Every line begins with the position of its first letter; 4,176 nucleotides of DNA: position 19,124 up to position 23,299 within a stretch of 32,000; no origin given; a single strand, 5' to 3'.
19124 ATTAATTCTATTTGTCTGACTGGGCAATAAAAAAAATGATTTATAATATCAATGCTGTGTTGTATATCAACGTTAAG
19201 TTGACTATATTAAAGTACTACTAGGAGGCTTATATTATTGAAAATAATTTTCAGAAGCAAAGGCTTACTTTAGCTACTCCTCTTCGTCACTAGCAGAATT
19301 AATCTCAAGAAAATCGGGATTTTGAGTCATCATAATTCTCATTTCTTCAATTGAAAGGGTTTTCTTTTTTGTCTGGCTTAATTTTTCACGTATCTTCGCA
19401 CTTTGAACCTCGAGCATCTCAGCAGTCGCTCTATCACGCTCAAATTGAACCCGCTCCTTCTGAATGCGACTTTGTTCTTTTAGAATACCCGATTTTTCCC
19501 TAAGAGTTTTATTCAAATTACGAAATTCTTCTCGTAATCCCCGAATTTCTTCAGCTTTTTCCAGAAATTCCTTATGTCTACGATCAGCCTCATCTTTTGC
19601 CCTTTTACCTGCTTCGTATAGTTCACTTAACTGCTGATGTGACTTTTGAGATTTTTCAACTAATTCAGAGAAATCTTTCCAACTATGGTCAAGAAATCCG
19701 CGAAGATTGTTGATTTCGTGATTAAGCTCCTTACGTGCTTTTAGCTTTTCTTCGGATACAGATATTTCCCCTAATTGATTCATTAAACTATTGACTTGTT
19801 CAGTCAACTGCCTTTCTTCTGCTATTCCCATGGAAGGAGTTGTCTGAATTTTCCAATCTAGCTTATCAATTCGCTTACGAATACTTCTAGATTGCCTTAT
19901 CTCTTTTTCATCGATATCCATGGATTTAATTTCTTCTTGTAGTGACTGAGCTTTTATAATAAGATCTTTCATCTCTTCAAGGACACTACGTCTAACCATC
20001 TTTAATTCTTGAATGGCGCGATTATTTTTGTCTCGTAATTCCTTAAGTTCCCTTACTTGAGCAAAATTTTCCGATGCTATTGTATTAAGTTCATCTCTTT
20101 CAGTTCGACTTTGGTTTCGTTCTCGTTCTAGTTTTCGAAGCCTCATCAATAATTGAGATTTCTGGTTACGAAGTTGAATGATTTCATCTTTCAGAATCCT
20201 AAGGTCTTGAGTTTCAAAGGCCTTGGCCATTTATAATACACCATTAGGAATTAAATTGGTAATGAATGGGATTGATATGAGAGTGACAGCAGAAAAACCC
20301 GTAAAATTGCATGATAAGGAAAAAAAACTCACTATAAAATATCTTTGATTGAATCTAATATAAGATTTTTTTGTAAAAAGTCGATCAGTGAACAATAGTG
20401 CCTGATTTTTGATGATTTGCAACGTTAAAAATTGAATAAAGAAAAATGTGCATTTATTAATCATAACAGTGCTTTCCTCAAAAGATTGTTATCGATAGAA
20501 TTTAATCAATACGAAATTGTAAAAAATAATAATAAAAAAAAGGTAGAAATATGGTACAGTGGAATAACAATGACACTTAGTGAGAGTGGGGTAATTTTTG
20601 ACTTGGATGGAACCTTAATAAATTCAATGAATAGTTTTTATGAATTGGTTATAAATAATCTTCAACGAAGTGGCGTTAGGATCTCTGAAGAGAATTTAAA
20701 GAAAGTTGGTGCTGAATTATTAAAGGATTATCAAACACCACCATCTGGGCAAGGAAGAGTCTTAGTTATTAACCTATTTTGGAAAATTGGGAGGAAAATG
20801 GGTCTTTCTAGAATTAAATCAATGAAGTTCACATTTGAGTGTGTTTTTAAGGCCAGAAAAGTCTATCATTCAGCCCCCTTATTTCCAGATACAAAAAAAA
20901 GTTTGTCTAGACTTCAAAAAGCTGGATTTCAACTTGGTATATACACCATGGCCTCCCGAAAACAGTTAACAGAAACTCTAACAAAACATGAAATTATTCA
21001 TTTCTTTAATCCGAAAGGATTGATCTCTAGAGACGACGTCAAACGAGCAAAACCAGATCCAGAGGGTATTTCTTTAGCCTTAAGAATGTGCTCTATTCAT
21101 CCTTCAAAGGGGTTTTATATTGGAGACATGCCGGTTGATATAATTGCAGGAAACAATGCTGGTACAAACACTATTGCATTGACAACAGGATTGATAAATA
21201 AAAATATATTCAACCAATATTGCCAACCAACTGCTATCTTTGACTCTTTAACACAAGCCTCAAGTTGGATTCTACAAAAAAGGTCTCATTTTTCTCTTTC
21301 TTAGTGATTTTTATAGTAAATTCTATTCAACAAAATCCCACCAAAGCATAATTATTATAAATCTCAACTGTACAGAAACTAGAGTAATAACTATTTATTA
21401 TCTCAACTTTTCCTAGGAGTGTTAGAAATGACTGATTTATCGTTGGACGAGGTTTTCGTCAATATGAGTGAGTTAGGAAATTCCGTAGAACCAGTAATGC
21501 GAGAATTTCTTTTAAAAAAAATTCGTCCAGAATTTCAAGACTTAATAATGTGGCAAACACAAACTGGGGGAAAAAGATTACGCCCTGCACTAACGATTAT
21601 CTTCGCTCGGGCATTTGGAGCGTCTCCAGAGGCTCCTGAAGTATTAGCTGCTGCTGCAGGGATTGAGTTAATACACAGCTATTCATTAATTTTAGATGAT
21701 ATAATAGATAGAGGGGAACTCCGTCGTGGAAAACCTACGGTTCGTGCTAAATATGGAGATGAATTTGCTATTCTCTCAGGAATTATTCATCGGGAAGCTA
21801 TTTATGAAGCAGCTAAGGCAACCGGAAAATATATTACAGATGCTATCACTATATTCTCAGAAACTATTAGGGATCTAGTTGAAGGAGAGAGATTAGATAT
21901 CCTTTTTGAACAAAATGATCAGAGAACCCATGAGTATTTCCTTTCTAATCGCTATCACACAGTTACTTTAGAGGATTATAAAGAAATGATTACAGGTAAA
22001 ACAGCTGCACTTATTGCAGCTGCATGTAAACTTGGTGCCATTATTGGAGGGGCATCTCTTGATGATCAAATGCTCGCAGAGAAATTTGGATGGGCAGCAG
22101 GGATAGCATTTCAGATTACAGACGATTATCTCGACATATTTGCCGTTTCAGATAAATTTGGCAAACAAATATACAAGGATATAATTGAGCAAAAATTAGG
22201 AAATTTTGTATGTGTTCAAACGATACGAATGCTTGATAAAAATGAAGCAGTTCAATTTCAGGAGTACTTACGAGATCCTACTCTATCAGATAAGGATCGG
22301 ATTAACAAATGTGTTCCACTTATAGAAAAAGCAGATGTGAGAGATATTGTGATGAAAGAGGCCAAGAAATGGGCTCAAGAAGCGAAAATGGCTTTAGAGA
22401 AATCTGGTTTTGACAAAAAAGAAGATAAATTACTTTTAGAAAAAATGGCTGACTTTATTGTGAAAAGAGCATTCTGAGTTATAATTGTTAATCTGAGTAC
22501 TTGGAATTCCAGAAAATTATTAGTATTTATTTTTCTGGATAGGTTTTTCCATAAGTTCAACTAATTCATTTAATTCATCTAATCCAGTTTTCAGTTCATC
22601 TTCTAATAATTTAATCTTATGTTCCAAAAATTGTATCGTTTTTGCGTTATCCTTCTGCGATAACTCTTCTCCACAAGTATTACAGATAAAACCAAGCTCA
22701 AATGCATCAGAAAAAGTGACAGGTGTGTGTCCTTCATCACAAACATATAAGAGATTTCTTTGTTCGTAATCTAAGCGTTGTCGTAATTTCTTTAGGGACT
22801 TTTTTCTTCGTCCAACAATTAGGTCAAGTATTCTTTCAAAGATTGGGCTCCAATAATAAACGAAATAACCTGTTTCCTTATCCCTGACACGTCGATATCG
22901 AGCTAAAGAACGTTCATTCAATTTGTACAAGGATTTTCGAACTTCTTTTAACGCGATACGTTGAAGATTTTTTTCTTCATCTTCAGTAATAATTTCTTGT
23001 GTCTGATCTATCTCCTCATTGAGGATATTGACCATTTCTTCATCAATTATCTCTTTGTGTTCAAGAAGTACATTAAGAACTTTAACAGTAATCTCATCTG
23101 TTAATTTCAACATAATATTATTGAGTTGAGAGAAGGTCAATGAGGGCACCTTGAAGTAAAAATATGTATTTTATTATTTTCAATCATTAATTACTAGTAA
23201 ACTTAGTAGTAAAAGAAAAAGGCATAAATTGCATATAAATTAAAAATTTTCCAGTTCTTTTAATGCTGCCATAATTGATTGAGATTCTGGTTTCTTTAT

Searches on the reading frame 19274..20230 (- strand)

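Call 40: search_protein_families(library=pfam, proteins=[window:19274-20230:-], max_evalue=0.001)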
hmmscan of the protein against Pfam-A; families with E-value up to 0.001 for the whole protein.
window:19274-20230:- (318 aa): 1 family
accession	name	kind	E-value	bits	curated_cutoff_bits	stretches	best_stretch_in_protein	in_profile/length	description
PF23435.1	DUF7121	-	4.1e-09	36.7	29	1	14-277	34-285/307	Family of unknown function (DUF7121)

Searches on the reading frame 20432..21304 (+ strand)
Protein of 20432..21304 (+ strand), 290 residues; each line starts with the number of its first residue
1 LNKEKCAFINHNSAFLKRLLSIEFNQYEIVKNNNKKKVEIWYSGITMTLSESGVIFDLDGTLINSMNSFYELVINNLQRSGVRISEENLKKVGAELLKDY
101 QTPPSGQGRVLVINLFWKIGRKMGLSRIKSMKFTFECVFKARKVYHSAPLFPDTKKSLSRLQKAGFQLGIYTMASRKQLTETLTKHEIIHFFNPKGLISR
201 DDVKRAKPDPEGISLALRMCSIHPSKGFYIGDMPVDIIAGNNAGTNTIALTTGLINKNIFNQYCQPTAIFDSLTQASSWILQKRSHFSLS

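Call 40: search_protein_families(library=pfam, proteins=[window:20432-21304:+], max_evalue=0.001)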
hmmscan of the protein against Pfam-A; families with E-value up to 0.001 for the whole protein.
window:20432-21304:+ (290 aa): 4 families
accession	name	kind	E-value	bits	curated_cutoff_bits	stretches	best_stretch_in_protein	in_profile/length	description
PF13419.12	HAD_2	-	8.8e-28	98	23.8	1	54-249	1-177/178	Haloacid dehalogenase-like hydrolase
PF00702.32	Hydrolase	-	3.2e-20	73.8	26.4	1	53-244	3-191/191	haloacid dehalogenase-like hydrolase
PF13242.12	Hydrolase_like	-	3.9e-09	36.7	22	1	206-276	3-75/75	HAD-hyrolase-like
PF12710.13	HAD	-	0.00084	20.2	27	0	54-237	1-185/189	haloacid dehalogenase-like hydrolase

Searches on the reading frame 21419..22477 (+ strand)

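Call 40: search_protein_families(library=pfam, proteins=[window:21419-22477:+], max_evalue=0.001)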
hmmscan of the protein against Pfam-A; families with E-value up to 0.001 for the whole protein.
window:21419-22477:+ (352 aa): 1 family
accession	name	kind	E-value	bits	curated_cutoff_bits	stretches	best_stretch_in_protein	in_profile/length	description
PF00348.22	polyprenyl_synt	-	5.4e-59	199.9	27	1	40-299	5-248/251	Polyprenyl synthetase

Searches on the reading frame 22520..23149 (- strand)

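Call 6: search_protein_families(library=pfam, proteins=[window:22520-23149:-], max_evalue=10)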
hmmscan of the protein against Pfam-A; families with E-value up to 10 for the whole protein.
window:22520-23149:- (209 aa): 4 families
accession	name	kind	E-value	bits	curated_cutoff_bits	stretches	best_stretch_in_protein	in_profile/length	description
PF02002.24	TFIIE_alpha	-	1.5e-11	44.5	22.9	2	54-130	28-104/105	TFIIE alpha subunit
PF25169.1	DUF7830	-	0.027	14.8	27.5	1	112-145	10-45/72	Domain of unknown function (DUF7830)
PF11781.13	Zn_ribbon_RRN7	-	0.18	11.9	27.1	0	134-142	21-29/32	Zinc-finger of RNA-polymerase I-specific TFIIB, Rrn7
PF09893.14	DUF2120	-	0.37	11.3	25.3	1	7-100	39-121/136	Uncharacterized protein conserved in archaea (DUF2120)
